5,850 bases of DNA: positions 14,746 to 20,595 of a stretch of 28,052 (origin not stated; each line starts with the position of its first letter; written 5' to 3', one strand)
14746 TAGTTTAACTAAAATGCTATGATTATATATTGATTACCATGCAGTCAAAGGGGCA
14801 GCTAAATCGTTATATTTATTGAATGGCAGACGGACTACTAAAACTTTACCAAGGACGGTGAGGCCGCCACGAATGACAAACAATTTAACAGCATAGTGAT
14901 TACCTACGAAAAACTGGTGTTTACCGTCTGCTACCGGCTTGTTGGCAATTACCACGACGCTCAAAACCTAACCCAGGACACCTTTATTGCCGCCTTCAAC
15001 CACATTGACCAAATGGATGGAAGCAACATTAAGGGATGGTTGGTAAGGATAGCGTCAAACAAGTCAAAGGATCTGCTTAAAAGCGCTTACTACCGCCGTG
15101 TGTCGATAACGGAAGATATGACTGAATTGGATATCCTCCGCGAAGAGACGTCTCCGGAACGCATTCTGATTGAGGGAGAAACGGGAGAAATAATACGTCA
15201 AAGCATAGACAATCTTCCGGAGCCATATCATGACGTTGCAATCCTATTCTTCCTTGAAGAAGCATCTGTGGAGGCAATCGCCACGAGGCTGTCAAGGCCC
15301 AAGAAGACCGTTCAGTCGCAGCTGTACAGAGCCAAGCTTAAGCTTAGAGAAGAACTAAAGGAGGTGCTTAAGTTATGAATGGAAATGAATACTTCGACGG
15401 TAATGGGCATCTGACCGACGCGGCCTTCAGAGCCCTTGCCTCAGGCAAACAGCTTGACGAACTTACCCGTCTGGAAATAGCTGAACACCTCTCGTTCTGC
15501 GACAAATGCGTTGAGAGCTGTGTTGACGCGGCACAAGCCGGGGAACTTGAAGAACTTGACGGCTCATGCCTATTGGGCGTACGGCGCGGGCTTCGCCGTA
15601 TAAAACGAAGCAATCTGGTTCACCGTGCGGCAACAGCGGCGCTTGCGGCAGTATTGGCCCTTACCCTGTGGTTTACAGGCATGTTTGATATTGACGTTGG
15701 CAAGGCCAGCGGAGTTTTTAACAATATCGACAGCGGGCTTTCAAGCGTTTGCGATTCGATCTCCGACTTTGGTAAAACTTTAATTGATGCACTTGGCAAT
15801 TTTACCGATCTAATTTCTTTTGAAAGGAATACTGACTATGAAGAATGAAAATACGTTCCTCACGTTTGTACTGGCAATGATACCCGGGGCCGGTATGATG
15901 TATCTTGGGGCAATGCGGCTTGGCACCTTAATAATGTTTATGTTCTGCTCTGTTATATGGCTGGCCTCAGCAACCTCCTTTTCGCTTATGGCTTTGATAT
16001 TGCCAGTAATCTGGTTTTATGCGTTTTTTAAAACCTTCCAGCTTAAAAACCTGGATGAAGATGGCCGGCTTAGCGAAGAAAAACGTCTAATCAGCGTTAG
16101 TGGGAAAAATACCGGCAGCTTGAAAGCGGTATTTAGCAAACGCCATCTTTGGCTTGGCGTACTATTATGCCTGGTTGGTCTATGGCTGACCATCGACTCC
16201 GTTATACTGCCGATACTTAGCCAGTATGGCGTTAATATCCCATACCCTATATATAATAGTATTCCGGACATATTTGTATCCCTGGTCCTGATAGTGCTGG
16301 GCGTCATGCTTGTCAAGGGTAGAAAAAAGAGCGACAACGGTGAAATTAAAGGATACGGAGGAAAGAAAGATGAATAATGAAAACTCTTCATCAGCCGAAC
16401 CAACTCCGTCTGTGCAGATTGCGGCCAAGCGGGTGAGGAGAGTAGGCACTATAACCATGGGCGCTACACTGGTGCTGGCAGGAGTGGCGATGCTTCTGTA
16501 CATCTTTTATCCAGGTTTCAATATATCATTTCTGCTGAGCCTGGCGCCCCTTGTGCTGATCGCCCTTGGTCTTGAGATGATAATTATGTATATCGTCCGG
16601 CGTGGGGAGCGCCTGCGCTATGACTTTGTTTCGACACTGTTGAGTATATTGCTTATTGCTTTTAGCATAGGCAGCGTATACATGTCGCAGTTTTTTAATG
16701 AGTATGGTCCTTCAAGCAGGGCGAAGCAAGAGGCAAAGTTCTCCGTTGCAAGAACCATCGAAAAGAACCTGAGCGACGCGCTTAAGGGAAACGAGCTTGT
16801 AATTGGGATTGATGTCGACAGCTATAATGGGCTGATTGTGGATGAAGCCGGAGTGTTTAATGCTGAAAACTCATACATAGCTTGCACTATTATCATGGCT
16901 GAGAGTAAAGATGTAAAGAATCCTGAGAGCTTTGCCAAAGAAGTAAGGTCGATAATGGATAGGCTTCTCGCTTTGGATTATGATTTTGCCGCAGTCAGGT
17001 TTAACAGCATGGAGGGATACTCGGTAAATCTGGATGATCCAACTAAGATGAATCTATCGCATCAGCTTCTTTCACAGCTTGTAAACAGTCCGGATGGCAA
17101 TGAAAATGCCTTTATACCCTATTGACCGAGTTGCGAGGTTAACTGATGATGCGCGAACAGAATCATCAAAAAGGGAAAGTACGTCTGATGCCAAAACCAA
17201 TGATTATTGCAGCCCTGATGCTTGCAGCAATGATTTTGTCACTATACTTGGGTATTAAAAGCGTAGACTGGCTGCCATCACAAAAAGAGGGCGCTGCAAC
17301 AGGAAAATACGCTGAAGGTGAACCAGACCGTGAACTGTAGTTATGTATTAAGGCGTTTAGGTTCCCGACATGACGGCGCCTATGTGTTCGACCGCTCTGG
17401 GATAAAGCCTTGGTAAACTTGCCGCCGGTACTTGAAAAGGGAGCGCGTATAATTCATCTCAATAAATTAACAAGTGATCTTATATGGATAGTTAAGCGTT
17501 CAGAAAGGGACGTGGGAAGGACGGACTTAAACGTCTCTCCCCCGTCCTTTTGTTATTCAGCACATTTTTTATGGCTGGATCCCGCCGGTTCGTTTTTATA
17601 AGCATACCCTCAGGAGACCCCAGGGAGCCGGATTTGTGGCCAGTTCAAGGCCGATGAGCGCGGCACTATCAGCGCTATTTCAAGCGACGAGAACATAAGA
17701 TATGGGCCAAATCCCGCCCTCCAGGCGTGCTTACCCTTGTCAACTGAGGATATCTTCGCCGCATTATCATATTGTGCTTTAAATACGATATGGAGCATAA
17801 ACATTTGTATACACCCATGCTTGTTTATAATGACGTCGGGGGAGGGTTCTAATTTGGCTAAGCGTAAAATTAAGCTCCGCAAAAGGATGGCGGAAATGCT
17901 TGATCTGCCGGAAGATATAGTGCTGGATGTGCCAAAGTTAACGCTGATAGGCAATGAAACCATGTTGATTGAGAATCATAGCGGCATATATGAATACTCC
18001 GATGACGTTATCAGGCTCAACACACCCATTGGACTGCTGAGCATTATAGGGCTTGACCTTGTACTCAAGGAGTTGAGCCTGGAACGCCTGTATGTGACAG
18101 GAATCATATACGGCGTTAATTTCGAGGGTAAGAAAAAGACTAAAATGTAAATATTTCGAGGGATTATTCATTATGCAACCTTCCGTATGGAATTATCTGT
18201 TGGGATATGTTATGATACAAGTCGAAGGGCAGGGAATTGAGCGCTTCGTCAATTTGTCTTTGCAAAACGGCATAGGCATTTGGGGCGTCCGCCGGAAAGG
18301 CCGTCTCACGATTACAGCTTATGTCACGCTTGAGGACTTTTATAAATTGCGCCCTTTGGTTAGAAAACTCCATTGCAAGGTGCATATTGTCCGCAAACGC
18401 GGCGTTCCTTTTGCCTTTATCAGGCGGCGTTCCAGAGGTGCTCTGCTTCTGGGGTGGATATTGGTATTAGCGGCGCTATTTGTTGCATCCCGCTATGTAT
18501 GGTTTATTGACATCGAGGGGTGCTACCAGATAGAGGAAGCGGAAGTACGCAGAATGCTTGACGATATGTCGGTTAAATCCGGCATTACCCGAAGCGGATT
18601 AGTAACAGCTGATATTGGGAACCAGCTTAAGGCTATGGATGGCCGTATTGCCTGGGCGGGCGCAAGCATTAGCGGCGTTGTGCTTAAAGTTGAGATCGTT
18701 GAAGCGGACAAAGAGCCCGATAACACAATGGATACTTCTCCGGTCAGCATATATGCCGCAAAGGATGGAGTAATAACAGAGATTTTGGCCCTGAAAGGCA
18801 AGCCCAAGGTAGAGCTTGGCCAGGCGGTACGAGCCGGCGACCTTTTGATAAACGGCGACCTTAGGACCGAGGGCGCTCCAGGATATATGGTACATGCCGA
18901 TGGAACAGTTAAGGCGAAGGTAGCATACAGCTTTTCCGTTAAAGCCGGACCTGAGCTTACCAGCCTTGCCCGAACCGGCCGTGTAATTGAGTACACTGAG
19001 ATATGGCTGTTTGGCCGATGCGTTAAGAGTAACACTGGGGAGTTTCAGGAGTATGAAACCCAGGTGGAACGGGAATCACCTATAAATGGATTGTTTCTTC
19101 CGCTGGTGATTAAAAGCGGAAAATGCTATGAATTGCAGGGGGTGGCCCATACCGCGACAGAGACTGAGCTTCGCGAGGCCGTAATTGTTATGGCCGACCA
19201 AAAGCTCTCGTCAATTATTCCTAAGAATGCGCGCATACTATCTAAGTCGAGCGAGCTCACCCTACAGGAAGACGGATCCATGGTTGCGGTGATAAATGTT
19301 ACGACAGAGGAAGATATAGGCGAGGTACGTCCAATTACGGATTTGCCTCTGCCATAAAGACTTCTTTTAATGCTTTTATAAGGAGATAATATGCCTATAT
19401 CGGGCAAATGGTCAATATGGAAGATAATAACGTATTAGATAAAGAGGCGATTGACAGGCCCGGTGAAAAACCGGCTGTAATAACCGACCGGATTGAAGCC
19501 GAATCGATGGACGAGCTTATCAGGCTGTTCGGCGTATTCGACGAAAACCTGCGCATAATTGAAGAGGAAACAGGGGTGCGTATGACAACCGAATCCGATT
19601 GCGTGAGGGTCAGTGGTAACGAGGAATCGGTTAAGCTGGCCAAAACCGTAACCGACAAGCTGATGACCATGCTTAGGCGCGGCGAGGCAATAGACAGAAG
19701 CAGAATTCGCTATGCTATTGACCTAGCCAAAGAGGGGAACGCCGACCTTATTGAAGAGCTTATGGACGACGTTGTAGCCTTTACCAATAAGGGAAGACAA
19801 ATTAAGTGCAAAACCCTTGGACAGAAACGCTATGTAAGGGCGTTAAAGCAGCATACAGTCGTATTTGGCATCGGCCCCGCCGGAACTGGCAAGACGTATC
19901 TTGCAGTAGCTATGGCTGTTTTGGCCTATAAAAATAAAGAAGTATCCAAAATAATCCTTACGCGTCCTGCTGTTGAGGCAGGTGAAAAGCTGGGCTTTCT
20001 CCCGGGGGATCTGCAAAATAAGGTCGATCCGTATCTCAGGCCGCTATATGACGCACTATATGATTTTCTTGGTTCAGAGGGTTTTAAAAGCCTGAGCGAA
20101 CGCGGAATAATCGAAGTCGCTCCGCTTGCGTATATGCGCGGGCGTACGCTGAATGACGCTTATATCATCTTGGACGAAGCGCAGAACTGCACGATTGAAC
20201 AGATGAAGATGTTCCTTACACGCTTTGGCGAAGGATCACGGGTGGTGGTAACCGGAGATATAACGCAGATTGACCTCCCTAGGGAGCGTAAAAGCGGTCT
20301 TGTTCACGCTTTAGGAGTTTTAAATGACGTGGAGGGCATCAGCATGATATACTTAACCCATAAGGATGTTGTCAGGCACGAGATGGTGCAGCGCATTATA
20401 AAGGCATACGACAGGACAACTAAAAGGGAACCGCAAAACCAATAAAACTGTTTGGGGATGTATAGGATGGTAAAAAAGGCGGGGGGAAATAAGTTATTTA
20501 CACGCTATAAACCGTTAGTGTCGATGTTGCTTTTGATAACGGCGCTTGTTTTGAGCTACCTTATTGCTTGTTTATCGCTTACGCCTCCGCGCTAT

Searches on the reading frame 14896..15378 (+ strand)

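Call 9: search_protein_families(library=pfam, proteins=[window:14896-15378:+], max_evalue=0.01)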
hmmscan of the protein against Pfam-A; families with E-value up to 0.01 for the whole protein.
window:14896-15378:+ (160 aa): 3 families
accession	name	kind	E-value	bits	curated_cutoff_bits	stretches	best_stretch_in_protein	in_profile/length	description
PF04542.20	Sigma70_r2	-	2.7e-13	49.9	24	1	4-63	5-67/71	Sigma-70 region 2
PF08281.18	Sigma70_r4_2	-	4.9e-09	36.1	25.7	1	98-150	2-54/54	Sigma-70, region 4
PF04545.22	Sigma70_r4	-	0.0051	16.7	24.1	0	105-152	3-50/50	Sigma-70, region 4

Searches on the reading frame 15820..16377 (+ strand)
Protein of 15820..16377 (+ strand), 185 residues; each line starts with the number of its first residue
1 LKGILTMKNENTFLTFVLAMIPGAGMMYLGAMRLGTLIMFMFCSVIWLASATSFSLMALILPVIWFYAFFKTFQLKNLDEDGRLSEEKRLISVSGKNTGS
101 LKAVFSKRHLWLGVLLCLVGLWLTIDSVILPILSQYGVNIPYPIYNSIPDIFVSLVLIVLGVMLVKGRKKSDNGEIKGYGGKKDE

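Call 9: search_protein_families(library=pfam, proteins=[window:15820-16377:+], max_evalue=0.01)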
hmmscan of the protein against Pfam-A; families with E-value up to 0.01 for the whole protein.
window:15820-16377:+ (185 aa): 1 family
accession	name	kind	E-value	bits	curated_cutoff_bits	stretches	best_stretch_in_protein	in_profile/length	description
PF11297.13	DUF3098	-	0.00069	19.6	25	0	151-173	10-32/67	Protein of unknown function (DUF3098)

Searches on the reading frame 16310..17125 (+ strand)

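Call 9: search_protein_families(library=pfam, proteins=[window:16310-17125:+], max_evalue=0.01)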
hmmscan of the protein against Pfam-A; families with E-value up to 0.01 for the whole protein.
window:16310-17125:+ (271 aa): 3 families
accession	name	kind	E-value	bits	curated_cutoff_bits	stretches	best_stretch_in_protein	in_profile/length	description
PF11833.13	CPP1-like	-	0.0005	20.2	28.4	1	11-136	55-172/196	Protein CHAPERONE-LIKE PROTEIN OF POR1-like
PF18917.5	LiaI-LiaF-like_TM1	-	0.00074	20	27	1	48-91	1-42/42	LiaI-LiaF-like transmembrane region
PF02322.20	Cyt_bd_oxida_II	-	0.0043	16.9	35.6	1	38-124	183-256/302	Cytochrome bd terminal oxidase subunit II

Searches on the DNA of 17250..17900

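Call 4: search_rna_families(source=window, start=17250, end=17900, threshold=evalue, max_evalue=10, show_alignments=5)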
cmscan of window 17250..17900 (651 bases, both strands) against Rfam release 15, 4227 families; matches with E-value up to 10: 1.
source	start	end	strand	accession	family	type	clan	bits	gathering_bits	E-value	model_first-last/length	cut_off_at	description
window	17296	17341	+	RF00312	snoZ206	Gene; snRNA; snoRNA; CD-box;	-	16.4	50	3.3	1-129/129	no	Small nucleolar RNA Z206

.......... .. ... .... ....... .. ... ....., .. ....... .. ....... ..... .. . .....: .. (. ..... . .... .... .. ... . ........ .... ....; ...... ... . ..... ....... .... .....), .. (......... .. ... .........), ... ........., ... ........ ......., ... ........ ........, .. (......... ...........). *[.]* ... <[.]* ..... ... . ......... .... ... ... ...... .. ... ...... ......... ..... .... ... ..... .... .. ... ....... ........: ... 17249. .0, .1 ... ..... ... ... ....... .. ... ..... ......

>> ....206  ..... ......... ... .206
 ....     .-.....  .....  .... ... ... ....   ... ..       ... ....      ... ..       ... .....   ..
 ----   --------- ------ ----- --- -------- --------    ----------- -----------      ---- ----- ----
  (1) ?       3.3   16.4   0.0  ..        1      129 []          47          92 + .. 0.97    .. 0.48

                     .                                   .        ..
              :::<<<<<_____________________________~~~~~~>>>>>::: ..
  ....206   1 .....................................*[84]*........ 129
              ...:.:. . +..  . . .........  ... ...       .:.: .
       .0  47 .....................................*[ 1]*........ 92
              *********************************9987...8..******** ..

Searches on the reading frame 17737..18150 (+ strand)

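Call 9: search_protein_families(library=pfam, proteins=[window:17737-18150:+], max_evalue=0.01)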
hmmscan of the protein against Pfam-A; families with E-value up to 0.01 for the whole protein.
window:17737-18150:+ (137 aa): 1 family
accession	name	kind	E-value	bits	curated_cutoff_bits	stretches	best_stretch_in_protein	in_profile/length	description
PF07873.16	YabP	-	3.9e-16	59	27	1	66-129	1-64/64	YabP family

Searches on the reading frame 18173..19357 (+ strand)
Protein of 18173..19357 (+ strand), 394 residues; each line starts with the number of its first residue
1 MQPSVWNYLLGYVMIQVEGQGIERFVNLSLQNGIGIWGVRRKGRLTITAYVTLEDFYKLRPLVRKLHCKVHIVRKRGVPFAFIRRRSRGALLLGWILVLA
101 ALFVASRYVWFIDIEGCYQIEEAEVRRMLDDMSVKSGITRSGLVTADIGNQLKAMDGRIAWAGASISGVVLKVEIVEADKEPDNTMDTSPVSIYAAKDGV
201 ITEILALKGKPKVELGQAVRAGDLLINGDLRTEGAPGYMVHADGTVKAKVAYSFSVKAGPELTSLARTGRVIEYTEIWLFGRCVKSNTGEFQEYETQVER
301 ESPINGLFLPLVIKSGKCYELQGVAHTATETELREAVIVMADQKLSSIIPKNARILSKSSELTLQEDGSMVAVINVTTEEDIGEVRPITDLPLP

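Call 9: search_protein_families(library=pfam, proteins=[window:18173-19357:+], max_evalue=0.01)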
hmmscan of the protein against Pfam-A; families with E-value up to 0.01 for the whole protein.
window:18173-19357:+ (394 aa): 1 family
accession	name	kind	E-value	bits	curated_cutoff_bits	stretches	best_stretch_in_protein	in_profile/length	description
PF06898.16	YqfD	-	4e-99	332.5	25.2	1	7-382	1-379/379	Putative stage IV sporulation protein YqfD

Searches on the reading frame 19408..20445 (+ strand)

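Call 9: search_protein_families(library=pfam, proteins=[window:19408-20445:+], max_evalue=0.01)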
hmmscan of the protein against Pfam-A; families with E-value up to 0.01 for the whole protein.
window:19408-20445:+ (345 aa): 8 families
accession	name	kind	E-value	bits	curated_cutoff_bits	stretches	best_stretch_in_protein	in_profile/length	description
PF02562.22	PhoH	-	2.4e-97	324.8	27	1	131-335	1-205/205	PhoH-like protein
PF13245.12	AAA_19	-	6.2e-09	36.6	25.1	1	139-288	1-129/134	AAA domain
PF13604.12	AAA_30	-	1.8e-08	34.8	27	1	138-288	5-128/191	AAA domain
PF01695.23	IstB_IS21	-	8.9e-05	22.5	24.1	1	127-175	73-118/238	IstB-like ATP binding protein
PF13401.12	AAA_22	-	0.00061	20.5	27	1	150-271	6-106/130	AAA domain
PF20720.3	nSTAND3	-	0.0025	18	27.2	1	138-179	6-48/155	Novel STAND NTPase 3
PF00013.35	KH_1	-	0.0025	18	21.5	1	46-79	20-61/66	KH domain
PF00270.35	DEAD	-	0.0041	17.3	26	0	138-187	3-53/167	DEAD/DEAH box helicase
